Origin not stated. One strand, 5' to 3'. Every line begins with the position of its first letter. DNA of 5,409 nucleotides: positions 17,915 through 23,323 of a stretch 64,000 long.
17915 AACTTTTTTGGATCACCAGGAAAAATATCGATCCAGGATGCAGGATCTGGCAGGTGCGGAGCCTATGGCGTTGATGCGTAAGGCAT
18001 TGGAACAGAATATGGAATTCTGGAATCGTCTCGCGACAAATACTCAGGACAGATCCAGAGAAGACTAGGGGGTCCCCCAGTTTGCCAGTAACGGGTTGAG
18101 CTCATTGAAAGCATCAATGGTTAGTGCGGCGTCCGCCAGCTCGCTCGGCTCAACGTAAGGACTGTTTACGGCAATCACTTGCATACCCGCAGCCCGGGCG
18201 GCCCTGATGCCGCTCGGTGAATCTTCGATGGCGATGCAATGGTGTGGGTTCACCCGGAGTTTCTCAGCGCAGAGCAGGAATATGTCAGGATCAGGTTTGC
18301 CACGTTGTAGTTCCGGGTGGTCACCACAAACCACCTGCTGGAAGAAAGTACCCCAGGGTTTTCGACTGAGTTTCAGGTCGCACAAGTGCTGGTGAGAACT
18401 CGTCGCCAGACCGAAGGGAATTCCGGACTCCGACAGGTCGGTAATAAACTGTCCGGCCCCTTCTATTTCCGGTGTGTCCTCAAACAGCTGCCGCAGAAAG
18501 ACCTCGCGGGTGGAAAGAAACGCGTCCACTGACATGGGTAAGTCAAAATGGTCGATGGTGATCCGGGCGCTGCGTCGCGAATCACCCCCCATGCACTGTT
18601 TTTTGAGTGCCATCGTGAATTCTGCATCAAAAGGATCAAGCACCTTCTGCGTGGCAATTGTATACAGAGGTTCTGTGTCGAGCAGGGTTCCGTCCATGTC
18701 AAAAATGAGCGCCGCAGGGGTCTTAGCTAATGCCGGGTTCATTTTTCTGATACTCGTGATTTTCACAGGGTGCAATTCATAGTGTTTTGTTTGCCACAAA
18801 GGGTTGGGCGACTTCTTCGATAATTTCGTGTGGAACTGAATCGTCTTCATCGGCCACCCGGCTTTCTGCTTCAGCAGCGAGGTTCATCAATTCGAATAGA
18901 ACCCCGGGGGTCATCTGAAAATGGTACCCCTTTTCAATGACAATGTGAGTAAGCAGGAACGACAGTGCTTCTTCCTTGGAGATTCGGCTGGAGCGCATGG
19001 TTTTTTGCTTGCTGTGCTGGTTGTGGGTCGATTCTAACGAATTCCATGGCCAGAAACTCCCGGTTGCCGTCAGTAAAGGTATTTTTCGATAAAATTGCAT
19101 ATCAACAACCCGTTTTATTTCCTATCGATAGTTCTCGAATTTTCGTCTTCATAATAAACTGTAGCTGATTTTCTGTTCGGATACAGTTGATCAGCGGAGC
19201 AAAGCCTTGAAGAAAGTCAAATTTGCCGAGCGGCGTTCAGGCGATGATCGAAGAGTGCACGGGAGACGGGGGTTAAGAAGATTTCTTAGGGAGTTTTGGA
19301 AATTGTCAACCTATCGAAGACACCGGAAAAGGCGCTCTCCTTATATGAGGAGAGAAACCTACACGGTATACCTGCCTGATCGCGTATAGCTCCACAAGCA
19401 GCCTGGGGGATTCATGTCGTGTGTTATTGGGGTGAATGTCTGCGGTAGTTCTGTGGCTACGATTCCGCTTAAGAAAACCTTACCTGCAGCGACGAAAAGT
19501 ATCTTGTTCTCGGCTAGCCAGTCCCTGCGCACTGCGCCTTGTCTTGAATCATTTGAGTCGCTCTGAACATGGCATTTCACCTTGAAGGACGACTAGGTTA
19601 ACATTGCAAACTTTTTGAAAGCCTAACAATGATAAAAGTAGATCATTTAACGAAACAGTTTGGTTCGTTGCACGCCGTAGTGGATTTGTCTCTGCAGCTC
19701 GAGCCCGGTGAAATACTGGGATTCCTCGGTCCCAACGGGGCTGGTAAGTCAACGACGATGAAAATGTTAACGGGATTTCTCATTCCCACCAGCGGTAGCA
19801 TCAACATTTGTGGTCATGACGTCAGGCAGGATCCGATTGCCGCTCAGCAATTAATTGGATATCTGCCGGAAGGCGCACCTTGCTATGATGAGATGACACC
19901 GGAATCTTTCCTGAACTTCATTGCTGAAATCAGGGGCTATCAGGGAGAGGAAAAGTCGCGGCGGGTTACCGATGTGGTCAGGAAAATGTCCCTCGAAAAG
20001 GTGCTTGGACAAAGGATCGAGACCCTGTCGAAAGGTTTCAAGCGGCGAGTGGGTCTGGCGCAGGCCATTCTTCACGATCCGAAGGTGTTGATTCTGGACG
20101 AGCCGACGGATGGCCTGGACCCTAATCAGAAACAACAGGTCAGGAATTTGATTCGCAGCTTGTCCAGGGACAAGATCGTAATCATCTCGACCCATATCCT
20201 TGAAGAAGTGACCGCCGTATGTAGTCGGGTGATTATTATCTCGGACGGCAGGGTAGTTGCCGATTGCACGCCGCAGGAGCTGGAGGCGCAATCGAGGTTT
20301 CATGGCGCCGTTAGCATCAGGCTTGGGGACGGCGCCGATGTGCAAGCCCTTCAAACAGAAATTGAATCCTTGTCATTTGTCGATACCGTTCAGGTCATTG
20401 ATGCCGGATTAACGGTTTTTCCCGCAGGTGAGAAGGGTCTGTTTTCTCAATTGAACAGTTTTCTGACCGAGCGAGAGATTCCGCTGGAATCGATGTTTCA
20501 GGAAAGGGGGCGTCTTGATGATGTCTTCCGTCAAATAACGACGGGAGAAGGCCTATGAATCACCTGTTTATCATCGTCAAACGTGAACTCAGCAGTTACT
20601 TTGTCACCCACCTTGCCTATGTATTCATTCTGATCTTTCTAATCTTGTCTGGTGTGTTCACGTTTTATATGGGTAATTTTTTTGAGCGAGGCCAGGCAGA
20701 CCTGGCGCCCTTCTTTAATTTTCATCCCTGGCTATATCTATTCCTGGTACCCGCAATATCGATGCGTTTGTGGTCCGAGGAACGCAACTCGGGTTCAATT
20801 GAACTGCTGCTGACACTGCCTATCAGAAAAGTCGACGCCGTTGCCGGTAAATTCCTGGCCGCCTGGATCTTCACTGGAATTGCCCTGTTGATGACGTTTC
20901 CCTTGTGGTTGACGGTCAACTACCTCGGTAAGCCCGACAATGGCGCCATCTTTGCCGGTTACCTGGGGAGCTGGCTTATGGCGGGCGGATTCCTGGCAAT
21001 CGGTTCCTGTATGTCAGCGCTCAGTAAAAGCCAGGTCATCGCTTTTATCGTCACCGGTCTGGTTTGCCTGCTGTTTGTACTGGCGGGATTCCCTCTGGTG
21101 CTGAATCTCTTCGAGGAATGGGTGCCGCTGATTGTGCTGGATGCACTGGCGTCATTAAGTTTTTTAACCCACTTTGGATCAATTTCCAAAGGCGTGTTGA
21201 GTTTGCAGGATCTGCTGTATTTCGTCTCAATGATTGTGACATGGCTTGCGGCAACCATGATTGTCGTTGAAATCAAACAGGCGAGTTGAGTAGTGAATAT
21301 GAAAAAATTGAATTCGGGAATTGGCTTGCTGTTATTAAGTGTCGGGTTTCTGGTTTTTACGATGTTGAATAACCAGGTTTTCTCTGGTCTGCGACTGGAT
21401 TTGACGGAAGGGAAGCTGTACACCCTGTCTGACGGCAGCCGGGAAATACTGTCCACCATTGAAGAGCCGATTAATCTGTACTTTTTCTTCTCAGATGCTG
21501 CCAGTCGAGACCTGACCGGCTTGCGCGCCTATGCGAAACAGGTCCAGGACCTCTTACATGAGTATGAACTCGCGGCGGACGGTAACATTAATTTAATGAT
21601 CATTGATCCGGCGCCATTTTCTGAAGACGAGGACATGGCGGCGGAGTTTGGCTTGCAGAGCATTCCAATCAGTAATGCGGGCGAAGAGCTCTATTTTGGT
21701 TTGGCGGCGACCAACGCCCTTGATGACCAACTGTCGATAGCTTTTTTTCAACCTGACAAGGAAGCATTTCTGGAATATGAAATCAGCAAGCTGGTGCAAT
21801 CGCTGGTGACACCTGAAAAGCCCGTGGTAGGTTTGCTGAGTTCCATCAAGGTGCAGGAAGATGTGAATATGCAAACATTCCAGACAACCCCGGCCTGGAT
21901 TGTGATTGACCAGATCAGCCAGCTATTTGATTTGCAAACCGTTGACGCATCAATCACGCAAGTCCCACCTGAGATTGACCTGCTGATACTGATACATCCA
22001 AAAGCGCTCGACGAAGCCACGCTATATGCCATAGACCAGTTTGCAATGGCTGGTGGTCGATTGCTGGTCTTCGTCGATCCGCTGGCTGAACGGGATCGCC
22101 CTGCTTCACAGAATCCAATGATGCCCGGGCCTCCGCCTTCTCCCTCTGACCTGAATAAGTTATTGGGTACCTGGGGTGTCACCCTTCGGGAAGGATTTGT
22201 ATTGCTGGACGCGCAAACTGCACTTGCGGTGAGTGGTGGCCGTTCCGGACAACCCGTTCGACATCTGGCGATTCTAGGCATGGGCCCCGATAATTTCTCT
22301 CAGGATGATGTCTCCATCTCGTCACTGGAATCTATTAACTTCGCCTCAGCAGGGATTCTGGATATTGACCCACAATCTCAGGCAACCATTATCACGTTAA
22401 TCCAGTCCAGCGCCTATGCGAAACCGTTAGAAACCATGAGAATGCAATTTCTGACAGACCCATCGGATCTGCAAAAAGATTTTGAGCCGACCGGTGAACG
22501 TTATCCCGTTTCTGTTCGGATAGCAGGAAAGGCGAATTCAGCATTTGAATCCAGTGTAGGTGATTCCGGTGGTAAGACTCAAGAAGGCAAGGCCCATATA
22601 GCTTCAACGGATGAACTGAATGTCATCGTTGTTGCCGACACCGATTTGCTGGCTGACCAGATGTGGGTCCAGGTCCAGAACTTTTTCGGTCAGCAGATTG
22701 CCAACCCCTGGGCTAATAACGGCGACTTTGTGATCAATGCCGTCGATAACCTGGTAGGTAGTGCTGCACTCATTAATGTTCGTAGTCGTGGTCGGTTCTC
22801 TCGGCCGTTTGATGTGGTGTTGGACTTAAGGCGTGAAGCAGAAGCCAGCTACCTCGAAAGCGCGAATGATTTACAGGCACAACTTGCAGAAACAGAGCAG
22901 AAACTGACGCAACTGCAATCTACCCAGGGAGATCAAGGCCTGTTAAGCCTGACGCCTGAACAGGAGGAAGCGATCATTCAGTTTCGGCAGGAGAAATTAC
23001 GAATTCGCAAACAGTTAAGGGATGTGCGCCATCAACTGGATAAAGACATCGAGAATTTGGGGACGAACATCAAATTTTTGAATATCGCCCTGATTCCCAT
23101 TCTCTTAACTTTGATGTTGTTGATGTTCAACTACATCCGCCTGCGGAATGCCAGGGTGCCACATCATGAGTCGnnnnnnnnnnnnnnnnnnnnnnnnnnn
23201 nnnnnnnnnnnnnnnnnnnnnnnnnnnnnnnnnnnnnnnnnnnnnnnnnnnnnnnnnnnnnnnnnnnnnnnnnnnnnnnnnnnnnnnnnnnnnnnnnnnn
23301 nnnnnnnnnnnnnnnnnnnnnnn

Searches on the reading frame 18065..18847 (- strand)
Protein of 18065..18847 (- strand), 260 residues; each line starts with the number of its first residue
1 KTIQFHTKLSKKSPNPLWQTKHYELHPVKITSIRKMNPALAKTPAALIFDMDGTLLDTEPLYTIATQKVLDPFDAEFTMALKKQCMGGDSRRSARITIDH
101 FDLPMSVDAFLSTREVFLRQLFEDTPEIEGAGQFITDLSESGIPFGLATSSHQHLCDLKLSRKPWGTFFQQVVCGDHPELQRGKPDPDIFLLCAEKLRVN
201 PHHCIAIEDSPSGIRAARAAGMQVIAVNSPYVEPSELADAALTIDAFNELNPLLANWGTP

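Call 36: search_protein_families(library=pfam, proteins=[window:18065-18847:-], max_evalue=0.001)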
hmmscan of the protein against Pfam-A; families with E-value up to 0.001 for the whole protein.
window:18065-18847:- (260 aa): 4 families
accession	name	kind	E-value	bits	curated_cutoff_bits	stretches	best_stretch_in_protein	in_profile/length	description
PF13419.12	HAD_2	-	2.5e-30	106.3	23.8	1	47-227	1-178/178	Haloacid dehalogenase-like hydrolase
PF00702.32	Hydrolase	-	7.7e-24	85.6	26.4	1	46-221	3-191/191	haloacid dehalogenase-like hydrolase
PF13242.12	Hydrolase_like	-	1.9e-07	31.3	22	1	182-241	2-62/75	HAD-hyrolase-like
PF12710.13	HAD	-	5e-05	24.3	27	1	48-191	2-145/189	haloacid dehalogenase-like hydrolase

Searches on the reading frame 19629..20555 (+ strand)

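Call 36: search_protein_families(library=pfam, proteins=[window:19629-20555:+], max_evalue=0.001)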
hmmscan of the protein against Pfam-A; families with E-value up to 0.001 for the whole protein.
window:19629-20555:+ (309 aa): 3 families
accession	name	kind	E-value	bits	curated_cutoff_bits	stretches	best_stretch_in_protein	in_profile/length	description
PF00005.33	ABC_tran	-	1.3e-31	110.5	25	1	19-160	3-136/137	ABC transporter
PF13304.12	AAA_21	-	3.6e-11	44.1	27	1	126-192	231-301/304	AAA domain, putative AbiEii toxin, Type IV TA system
PF13175.12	AAA_15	-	0.00035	20.7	32.1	0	29-54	25-50/374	AAA ATPase domain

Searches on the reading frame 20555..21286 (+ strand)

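Call 36: search_protein_families(library=pfam, proteins=[window:20555-21286:+], max_evalue=0.001)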
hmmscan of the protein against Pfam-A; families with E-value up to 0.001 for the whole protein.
window:20555-21286:+ (244 aa): 4 families
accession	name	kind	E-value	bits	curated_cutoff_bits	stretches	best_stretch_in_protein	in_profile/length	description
PF12679.13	ABC2_membrane_2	-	2.4e-09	37.3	27.2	1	67-230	84-263/283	ABC-2 family transporter protein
PF03379.19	CcmB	-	2.2e-06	27.7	24.9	1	59-118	53-113/215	CcmB protein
PF13346.12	ABC2_membrane_5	-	4e-06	26.9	25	1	40-196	31-167/205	ABC-2 family transporter protein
PF12730.13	ABC2_membrane_4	-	2.2e-05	24.9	27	1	21-167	15-172/179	ABC-2 family transporter protein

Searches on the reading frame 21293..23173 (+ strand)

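Call 36: search_protein_families(library=pfam, proteins=[window:21293-23173:+], max_evalue=0.001)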
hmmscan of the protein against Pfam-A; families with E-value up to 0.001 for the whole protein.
window:21293-23173:+ (627 aa): 2 families
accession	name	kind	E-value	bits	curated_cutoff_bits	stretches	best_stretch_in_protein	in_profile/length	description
PF09822.16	ABC_transp_aux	-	1.6e-62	211.8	34.7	1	176-483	1-288/288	ABC-type uncharacterized transport system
PF23357.1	DUF7088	-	1.2e-24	86.9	27.8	1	39-139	1-104/105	Domain of unknown function (DUF7088)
